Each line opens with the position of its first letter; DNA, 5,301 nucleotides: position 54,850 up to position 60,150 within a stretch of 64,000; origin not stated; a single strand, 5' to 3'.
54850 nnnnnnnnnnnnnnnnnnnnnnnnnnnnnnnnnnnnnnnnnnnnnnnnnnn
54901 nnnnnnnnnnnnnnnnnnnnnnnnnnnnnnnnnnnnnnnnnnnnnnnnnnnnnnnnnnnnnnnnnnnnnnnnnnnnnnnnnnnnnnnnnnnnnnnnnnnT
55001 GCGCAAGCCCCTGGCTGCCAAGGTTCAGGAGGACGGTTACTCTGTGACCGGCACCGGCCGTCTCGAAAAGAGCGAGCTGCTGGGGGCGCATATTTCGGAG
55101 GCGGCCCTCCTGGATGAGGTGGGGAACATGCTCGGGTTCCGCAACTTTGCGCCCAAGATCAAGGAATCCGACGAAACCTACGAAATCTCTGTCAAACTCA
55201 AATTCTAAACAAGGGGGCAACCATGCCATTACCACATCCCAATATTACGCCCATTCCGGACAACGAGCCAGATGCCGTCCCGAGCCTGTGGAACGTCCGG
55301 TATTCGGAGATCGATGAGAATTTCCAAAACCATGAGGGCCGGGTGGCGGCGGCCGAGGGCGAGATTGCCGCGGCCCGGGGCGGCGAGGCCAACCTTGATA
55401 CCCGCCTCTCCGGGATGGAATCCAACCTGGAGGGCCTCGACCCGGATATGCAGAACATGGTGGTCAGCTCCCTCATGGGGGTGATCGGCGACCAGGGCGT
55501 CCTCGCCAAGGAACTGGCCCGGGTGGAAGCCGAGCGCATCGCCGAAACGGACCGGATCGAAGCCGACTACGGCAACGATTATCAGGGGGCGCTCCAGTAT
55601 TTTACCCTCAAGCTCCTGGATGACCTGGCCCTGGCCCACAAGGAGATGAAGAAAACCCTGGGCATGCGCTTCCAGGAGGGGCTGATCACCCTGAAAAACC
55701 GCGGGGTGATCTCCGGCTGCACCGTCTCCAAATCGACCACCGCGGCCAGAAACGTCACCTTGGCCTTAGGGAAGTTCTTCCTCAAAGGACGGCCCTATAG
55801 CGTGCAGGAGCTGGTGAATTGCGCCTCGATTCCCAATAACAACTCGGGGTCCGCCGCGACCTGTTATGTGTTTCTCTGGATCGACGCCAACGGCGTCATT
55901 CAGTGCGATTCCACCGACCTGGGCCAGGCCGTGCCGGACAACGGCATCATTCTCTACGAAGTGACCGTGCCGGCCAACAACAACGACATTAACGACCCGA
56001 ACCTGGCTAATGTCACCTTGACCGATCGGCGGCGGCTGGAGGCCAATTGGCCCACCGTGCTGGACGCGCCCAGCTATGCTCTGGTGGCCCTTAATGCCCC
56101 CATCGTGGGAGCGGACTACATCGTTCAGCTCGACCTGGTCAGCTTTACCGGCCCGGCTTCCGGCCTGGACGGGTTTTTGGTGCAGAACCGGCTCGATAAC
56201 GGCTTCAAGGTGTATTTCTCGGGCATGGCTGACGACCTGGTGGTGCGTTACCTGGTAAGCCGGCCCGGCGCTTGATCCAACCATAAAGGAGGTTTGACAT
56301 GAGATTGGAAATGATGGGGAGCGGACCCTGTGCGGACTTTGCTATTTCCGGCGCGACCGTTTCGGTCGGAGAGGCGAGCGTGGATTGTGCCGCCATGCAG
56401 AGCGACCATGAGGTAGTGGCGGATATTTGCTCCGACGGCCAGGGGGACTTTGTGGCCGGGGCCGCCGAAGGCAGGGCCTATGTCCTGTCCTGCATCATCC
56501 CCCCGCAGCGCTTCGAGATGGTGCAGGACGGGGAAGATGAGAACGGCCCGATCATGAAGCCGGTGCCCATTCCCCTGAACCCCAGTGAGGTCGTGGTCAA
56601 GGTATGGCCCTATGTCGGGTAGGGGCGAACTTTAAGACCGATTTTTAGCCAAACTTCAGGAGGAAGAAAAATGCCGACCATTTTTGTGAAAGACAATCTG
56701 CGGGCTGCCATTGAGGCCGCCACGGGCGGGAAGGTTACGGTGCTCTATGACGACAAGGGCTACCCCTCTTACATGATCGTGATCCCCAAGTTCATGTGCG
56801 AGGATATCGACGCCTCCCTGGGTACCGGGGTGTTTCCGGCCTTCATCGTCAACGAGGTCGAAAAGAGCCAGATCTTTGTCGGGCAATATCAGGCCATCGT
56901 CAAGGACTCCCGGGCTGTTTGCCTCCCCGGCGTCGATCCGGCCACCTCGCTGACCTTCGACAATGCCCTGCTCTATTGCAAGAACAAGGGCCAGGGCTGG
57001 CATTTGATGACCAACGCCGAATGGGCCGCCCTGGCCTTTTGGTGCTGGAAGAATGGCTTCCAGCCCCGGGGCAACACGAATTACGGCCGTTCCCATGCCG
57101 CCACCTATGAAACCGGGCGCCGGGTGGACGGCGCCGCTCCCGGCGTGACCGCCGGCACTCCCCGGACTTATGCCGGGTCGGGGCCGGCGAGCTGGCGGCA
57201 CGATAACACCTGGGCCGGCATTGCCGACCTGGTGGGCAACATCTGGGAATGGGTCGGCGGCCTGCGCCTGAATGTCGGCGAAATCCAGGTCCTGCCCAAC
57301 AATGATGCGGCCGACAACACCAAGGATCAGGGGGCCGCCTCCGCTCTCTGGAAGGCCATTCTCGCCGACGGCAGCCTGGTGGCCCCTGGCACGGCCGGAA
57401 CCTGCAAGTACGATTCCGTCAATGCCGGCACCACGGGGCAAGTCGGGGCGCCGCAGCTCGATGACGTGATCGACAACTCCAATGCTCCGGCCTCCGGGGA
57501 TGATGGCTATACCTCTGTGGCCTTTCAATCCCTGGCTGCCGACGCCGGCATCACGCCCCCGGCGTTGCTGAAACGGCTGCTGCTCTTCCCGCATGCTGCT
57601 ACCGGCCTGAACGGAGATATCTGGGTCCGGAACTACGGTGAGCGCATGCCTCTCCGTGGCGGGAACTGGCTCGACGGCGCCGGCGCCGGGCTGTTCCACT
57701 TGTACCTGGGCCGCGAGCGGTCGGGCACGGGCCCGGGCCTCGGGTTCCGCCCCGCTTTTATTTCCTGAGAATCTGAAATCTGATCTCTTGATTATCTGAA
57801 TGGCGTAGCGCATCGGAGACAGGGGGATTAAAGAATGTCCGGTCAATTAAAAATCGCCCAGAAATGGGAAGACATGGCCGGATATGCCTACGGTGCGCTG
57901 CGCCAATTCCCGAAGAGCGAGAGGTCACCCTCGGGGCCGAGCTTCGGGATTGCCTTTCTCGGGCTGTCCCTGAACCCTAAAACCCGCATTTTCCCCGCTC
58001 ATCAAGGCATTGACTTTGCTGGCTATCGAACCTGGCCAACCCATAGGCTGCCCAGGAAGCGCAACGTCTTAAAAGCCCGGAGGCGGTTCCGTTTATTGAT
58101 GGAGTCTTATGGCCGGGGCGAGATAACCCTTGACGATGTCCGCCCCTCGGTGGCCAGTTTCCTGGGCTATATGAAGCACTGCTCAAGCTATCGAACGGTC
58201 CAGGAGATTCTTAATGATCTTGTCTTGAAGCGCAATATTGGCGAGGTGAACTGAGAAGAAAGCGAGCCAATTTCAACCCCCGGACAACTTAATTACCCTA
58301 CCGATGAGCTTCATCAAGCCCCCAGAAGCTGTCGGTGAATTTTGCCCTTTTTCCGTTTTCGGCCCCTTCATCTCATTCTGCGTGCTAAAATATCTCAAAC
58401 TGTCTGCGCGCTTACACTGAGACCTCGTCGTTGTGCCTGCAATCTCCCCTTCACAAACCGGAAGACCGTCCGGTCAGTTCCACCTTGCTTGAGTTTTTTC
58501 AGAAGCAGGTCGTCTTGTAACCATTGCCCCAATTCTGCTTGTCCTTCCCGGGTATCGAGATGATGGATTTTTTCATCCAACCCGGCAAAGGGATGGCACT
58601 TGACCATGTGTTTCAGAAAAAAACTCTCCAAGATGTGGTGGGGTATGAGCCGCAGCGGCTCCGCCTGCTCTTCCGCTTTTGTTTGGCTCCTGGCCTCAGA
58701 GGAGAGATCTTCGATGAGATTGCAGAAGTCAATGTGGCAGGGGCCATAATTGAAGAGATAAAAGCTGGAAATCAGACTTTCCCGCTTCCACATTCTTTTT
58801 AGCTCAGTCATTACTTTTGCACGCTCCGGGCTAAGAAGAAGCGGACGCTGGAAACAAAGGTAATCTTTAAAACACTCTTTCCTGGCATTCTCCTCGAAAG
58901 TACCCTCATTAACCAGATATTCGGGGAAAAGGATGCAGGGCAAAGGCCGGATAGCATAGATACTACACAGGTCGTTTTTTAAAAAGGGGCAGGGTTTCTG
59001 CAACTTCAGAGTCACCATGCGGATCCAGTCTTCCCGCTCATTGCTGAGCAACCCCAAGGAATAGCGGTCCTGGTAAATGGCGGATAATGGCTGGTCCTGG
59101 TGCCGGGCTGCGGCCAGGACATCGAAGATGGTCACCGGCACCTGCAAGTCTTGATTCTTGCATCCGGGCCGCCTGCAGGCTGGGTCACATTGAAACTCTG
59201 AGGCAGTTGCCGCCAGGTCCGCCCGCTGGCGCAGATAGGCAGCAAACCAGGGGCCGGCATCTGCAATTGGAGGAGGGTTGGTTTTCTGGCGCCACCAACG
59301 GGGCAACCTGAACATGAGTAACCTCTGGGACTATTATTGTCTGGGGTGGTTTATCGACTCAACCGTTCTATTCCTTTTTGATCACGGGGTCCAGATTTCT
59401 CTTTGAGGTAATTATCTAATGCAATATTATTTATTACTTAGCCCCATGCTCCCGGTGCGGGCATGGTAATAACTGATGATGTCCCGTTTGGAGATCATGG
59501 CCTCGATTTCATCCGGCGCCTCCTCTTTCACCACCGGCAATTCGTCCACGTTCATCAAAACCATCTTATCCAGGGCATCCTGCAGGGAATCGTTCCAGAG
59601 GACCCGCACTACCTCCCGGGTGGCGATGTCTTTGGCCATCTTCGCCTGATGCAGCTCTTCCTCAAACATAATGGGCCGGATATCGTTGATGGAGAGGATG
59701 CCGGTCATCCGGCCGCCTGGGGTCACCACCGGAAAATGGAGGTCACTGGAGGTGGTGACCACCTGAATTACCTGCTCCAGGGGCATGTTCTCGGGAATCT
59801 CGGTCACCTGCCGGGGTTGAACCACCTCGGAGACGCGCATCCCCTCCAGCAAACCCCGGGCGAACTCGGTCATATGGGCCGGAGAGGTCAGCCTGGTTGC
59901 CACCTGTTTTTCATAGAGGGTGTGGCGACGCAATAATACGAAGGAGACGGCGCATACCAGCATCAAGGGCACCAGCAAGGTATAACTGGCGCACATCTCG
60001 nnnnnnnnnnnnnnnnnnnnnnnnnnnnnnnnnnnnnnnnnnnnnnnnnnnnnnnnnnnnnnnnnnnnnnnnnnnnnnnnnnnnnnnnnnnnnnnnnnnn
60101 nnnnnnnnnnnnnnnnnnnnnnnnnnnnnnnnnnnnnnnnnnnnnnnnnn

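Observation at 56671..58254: Fossil diversity-generating retroelement: VR-bearing Mtd-like receptor-binding protein with avd stub, RT C-terminus only, and no template repeat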

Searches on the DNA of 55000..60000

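Call 69: search_rna_families(source=window, start=55000, end=60000, threshold=evalue, max_evalue=1)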
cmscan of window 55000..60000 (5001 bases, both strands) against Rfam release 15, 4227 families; matches with E-value up to 1: 0.
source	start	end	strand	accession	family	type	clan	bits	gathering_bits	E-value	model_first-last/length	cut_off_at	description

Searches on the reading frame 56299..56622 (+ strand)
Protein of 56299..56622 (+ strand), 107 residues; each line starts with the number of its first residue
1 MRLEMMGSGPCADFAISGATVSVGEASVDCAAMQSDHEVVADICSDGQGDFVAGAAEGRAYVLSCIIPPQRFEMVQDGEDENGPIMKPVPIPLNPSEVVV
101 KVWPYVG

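Call 3: search_protein_families(library=pfam, proteins=[window:56299-56622:+], max_evalue=0.1)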
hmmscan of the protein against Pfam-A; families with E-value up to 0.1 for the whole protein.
window:56299-56622:+ (107 aa): 0 families

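Call 4: search_protein_families(library=phrogs, proteins=[window:56299-56622:+], max_evalue=0.01)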
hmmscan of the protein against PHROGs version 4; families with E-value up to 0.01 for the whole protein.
window:56299-56622:+ (107 aa): 1 family
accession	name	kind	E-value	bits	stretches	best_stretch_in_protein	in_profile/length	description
phrog_8734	-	unknown function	6.3e-14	53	1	2-103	2-116/119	-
